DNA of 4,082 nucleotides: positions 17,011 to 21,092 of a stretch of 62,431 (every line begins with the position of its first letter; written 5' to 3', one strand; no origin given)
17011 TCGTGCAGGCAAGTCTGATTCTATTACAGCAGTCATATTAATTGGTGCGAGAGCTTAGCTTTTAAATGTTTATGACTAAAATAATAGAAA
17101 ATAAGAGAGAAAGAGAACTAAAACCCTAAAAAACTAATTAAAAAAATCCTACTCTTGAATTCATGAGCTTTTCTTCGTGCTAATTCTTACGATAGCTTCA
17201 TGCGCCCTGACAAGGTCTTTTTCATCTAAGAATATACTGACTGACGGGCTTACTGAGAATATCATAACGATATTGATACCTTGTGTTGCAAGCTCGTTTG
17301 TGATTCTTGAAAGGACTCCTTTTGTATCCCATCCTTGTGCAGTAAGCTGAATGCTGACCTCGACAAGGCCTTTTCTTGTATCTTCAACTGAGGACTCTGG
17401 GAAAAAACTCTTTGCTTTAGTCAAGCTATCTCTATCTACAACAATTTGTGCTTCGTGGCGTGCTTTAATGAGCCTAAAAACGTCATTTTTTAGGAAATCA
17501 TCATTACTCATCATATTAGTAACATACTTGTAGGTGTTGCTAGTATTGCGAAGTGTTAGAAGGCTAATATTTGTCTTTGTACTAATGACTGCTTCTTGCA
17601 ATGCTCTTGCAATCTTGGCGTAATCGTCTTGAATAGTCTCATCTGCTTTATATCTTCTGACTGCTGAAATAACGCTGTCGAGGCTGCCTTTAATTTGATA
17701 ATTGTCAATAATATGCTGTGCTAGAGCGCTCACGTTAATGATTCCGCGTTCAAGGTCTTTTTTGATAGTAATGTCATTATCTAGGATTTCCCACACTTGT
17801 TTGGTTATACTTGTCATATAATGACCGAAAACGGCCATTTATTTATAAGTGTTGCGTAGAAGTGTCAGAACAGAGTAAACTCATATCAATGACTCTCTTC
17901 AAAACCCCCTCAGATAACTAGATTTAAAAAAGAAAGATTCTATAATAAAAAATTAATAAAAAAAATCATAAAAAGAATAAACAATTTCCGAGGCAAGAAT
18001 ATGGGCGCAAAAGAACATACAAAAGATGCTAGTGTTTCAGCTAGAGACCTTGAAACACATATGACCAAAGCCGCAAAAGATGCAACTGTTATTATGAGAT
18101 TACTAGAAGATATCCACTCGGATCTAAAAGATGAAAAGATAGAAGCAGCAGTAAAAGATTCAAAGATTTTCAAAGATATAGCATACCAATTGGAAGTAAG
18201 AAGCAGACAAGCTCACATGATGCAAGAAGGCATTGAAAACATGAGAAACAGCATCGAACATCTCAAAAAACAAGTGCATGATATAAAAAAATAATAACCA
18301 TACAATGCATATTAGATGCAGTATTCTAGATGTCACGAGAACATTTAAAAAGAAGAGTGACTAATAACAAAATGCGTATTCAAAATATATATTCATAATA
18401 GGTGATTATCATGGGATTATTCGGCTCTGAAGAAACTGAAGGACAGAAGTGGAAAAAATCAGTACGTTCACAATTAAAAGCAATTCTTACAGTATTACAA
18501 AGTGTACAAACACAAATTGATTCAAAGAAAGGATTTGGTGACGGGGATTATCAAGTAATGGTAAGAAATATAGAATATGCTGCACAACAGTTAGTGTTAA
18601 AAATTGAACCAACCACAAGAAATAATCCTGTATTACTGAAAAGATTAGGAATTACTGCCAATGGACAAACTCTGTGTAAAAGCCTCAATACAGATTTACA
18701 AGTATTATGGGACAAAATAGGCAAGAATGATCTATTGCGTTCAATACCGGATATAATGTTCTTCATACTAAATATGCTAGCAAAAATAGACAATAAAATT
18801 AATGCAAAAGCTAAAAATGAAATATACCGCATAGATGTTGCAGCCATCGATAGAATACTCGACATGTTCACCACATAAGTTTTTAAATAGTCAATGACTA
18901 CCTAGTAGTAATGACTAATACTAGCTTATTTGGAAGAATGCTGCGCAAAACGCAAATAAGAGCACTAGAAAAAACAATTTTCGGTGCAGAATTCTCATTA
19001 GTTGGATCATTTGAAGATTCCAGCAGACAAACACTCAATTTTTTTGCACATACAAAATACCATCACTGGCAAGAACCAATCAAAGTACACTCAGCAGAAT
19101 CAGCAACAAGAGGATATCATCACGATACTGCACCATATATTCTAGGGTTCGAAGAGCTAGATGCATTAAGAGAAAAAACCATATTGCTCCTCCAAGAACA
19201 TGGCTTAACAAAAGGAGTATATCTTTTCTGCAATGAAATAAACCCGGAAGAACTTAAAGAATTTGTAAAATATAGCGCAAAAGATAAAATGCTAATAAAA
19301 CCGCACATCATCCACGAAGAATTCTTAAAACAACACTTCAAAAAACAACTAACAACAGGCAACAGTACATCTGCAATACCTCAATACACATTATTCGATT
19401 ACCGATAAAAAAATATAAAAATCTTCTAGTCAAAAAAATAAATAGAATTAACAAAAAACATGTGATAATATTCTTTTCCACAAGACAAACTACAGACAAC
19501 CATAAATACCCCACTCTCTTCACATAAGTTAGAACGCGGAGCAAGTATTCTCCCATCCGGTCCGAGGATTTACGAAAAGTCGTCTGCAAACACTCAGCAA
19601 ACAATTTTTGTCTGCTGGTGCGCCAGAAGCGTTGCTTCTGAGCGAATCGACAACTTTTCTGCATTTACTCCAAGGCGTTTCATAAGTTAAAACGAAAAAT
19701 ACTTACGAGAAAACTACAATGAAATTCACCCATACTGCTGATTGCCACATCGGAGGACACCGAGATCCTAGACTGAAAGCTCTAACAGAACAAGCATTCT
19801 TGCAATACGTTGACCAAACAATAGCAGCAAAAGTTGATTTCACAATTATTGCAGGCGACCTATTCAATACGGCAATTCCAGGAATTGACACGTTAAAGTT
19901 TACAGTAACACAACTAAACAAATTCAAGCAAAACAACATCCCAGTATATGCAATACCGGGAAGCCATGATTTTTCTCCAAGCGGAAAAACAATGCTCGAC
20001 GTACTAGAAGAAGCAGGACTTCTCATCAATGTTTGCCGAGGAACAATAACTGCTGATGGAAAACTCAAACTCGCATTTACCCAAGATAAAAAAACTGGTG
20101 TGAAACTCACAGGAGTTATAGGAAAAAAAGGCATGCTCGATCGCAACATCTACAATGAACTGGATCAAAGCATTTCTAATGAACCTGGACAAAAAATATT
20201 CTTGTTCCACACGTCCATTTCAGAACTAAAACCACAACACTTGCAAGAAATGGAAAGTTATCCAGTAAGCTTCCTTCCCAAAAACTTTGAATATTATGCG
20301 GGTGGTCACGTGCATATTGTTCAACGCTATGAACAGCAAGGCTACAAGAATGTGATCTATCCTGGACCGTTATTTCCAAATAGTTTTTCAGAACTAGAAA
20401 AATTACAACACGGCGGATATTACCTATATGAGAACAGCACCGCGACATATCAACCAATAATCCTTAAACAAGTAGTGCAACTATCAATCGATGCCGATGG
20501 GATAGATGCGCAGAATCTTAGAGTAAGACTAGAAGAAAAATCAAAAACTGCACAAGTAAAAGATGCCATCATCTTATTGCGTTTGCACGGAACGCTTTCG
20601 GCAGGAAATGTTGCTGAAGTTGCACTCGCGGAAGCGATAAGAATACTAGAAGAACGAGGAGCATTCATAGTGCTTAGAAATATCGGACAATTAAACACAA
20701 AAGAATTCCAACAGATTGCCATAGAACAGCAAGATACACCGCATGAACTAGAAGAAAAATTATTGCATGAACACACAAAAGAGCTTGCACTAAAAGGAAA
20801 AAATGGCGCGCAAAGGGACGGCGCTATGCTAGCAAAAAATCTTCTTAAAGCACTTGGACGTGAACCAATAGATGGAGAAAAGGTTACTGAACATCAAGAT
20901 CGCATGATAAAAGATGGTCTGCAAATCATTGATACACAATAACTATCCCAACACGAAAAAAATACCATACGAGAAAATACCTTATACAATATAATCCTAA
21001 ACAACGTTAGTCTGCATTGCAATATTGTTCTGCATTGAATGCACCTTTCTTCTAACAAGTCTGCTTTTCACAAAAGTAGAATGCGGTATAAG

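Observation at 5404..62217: Ten-copy family of covarying three-way-junction elements (CUU-bulged outer stem plus GAUUCAUGCA decaloop) that I cannot assign to any known RNA class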

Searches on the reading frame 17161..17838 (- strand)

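Call 59: search_protein_families(library=pfam, proteins=[window:17161-17838:-], max_evalue=0.0001)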
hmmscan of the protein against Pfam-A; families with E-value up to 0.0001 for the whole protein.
window:17161-17838:- (225 aa): 3 families
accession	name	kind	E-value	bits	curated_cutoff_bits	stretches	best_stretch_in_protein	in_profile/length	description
PF13840.12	ACT_7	-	1.2e-05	25.5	27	1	156-215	4-62/65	ACT domain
PF22468.2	ACT_9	-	1.4e-05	25.2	27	1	170-216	9-57/61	ACT domain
PF01842.31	ACT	-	1.7e-05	24.9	27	1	171-198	9-36/66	ACT domain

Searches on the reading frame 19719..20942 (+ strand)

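Call 22: search_protein_families(library=pfam, proteins=[window:19719-20942:+], max_evalue=0.001)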
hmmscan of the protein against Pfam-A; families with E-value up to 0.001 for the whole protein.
window:19719-20942:+ (407 aa): 1 family
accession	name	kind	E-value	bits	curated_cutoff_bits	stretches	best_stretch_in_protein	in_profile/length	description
PF00149.33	Metallophos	-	2.8e-12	47.9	21.5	1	1-200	1-190/191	Calcineurin-like phosphoesterase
